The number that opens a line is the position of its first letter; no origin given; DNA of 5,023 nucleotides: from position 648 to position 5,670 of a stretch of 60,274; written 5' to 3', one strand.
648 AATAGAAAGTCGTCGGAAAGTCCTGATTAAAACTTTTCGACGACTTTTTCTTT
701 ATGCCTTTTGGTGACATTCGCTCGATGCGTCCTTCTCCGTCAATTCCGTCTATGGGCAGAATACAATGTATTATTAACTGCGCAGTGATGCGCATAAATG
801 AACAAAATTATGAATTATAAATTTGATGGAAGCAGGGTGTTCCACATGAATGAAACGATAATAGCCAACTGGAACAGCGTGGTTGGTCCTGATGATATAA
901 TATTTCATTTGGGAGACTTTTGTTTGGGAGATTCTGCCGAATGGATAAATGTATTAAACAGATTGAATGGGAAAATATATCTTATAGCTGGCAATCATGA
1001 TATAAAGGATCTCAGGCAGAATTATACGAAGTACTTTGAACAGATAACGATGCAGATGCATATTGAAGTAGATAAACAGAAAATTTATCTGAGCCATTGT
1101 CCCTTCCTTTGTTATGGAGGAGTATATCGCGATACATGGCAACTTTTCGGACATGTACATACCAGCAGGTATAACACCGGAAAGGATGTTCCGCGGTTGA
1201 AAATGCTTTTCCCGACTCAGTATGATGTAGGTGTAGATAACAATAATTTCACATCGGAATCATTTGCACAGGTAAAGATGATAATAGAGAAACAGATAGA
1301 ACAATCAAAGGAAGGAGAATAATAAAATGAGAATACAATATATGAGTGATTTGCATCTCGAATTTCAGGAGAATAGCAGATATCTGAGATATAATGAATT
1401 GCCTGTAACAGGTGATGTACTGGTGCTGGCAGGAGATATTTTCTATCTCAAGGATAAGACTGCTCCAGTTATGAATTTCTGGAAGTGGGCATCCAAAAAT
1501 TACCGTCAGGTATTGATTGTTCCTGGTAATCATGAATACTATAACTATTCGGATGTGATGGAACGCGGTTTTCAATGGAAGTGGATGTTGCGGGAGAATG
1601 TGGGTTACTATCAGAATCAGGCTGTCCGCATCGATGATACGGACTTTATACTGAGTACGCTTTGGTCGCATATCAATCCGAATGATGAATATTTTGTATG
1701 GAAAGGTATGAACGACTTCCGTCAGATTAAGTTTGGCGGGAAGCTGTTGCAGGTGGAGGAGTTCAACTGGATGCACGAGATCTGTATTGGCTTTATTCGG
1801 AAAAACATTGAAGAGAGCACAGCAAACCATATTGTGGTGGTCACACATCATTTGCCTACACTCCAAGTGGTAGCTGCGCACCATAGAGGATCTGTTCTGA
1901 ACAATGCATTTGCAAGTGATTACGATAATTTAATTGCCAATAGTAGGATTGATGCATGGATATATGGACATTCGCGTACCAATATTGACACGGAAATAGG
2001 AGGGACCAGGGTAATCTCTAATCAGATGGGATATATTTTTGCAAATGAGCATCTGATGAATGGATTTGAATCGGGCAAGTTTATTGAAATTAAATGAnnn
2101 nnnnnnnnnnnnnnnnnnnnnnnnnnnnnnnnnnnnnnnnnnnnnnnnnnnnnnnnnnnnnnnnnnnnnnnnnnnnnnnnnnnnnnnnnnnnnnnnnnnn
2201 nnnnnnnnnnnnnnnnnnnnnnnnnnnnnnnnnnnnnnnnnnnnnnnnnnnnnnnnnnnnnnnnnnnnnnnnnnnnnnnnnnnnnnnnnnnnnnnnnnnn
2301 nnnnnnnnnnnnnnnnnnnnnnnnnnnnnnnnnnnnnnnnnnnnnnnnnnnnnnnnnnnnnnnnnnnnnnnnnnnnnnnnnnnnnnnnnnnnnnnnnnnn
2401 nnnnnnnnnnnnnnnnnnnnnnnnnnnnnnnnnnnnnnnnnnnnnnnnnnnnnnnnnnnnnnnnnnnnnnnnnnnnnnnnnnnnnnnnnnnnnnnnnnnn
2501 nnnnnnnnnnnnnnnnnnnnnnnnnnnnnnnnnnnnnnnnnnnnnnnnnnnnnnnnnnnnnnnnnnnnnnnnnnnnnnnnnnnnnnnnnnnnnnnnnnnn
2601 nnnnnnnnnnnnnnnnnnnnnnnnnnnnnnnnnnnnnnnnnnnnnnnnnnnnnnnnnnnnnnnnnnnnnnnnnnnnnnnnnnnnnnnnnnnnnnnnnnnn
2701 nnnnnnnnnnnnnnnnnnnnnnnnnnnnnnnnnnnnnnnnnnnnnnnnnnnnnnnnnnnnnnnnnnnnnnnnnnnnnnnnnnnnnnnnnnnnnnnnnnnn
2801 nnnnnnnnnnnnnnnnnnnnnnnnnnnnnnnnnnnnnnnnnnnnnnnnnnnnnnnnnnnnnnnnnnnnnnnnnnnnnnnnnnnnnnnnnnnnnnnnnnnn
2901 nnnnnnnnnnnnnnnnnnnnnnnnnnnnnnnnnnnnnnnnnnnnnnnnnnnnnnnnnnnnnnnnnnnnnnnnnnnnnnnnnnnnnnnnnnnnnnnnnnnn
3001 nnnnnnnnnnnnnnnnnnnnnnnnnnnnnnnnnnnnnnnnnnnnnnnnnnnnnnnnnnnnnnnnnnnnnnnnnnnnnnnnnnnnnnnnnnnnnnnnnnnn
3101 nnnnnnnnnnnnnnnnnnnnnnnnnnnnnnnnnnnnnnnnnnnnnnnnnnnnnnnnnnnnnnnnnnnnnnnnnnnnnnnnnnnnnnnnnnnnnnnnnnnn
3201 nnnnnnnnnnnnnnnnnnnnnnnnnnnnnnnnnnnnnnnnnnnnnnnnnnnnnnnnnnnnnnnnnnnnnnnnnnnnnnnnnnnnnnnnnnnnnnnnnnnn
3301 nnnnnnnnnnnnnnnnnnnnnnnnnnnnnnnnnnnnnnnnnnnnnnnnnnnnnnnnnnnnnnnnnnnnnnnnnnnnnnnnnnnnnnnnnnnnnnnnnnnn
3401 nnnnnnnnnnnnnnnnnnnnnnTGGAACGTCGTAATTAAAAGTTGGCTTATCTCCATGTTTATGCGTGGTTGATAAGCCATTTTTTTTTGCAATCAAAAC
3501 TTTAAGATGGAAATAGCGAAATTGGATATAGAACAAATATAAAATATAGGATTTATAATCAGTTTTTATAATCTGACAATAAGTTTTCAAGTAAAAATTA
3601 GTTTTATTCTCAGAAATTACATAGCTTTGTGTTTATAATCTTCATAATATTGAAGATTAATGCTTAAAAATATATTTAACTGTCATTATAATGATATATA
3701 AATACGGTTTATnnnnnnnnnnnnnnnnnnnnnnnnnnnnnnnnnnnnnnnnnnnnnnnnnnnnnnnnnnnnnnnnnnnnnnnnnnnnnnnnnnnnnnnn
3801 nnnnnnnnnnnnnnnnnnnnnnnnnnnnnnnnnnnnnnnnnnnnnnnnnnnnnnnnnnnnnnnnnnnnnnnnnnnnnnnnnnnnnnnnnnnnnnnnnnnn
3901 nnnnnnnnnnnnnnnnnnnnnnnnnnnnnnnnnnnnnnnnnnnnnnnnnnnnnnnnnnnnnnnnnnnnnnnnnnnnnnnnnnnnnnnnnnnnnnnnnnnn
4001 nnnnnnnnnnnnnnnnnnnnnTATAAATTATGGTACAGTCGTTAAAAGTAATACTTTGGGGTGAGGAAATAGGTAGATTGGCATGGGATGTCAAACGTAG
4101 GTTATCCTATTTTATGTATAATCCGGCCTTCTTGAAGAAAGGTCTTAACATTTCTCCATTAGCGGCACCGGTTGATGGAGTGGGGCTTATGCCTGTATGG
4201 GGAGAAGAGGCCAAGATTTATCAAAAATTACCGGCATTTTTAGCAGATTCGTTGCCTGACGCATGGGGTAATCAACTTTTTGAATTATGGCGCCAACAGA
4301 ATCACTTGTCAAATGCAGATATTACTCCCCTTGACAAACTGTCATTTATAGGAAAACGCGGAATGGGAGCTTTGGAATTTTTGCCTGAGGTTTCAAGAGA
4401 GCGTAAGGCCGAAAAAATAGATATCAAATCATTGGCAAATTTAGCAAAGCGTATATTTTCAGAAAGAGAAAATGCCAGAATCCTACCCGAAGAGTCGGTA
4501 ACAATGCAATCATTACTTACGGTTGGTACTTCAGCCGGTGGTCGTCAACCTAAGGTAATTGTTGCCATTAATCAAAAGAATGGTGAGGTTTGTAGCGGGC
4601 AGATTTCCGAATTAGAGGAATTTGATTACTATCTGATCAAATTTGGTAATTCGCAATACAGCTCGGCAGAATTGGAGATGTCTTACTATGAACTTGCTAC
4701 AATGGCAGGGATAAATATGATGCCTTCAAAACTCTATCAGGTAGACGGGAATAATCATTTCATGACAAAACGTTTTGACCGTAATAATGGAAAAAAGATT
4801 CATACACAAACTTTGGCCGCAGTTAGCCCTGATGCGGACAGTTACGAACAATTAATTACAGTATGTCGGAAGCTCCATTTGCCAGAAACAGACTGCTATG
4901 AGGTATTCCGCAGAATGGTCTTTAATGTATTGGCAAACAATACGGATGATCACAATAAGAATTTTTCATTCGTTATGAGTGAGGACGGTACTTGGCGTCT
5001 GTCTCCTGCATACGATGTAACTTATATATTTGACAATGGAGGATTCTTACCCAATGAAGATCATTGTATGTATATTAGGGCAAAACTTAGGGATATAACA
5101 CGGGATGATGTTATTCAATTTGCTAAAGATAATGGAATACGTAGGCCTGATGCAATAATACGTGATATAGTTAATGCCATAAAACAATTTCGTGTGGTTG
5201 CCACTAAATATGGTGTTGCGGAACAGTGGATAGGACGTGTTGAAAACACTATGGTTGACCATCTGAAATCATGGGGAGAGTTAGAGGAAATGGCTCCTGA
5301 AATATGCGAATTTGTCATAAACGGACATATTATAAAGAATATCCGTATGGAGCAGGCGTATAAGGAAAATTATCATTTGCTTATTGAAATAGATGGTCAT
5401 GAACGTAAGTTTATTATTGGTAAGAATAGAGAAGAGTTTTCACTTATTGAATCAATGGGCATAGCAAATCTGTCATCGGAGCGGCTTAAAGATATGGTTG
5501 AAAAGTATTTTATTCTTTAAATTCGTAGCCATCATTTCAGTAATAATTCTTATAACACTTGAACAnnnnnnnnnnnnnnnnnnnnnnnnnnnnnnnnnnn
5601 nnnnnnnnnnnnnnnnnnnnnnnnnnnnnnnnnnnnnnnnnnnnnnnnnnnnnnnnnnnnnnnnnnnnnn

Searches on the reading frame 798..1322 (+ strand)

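Call 28: search_protein_families(library=pfam, proteins=[window:798-1322:+], max_evalue=0.001)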
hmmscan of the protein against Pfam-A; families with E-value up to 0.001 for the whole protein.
window:798-1322:+ (174 aa): 2 families
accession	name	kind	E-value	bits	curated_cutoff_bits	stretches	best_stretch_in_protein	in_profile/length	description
PF12850.12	Metallophos_2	-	7.8e-07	29.7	27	1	16-125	10-121/154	Calcineurin-like phosphoesterase superfamily domain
PF00149.33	Metallophos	-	3.3e-05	24.9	21.5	1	32-108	31-116/191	Calcineurin-like phosphoesterase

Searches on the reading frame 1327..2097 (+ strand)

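Call 28: search_protein_families(library=pfam, proteins=[window:1327-2097:+], max_evalue=0.001)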
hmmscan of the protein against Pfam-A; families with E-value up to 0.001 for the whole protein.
window:1327-2097:+ (256 aa): 2 families
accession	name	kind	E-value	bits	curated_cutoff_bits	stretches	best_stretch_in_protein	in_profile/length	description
PF00149.33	Metallophos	-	5.7e-14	53.4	21.5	1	1-216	1-188/191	Calcineurin-like phosphoesterase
PF12850.12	Metallophos_2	-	0.00023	21.6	27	0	1-80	1-69/154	Calcineurin-like phosphoesterase superfamily domain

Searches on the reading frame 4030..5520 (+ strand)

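Call 28: search_protein_families(library=pfam, proteins=[window:4030-5520:+], max_evalue=0.001)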
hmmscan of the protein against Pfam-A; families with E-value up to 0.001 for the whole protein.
window:4030-5520:+ (496 aa): 2 families
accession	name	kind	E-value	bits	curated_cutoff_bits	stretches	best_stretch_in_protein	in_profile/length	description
PF07804.18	HipA_C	-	5.7e-44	150.8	30.5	1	167-385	1-210/213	HipA-like C-terminal domain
PF13657.11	Couple_hipA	-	1.2e-13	51.8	22.5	1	5-117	1-98/99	HipA N-terminal domain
